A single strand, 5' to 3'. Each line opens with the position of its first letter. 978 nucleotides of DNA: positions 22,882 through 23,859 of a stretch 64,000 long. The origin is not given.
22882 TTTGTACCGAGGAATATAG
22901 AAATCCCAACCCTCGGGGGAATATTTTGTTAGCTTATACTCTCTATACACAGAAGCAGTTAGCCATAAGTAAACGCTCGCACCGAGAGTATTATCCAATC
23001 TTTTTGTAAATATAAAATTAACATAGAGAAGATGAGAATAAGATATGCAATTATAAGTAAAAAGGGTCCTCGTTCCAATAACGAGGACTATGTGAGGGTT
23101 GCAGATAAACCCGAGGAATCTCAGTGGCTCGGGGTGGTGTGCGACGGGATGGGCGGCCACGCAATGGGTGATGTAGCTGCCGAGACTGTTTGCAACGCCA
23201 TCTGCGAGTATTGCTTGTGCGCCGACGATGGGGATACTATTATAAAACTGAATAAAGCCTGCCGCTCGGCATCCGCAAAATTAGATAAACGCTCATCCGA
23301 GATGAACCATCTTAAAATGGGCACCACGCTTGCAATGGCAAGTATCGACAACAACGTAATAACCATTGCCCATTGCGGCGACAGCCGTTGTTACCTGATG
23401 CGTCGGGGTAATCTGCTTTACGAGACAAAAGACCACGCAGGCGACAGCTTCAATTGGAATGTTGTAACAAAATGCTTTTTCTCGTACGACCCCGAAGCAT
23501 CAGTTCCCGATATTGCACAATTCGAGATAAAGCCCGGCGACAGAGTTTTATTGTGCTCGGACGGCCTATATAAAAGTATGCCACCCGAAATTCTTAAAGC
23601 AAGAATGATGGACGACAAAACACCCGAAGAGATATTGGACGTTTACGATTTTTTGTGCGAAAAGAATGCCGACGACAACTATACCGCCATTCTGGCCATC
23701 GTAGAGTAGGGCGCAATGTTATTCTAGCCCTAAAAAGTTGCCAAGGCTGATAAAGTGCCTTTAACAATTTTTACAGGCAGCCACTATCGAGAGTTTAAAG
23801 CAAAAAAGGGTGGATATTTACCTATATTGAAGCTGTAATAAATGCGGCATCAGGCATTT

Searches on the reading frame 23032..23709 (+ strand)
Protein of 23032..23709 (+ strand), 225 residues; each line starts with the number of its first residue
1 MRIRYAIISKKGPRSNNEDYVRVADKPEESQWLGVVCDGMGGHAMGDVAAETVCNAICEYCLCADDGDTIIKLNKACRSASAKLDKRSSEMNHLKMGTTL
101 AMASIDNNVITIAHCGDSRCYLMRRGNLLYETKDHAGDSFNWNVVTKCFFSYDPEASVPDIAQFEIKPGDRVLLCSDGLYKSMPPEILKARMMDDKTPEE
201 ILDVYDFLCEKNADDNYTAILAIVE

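Call 16: search_protein_families(library=ncbifam, proteins=[window:23032-23709:+], max_evalue=0.01)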
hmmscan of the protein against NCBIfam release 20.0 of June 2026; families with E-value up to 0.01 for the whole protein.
window:23032-23709:+ (225 aa): 2 families
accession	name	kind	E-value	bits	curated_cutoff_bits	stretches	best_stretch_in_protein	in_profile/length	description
NF033484.1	Stp1_PP2C_phos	equivalog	4.5e-38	131.1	230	2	14-136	8-130/232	Stp1/IreP family PP2C-type Ser/Thr phosphatase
NF011149.0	PRK14559.1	equivalog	5.8e-20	71.6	374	1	30-135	410-521/642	serine/threonine phosphatase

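Call 59: find_encoding_contigs(protein=window:23032-23709:+, flank=10000, max_places=10)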
Protein window:23032-23709:+ (225 aa): no gene with exactly this product is on record in the collection.
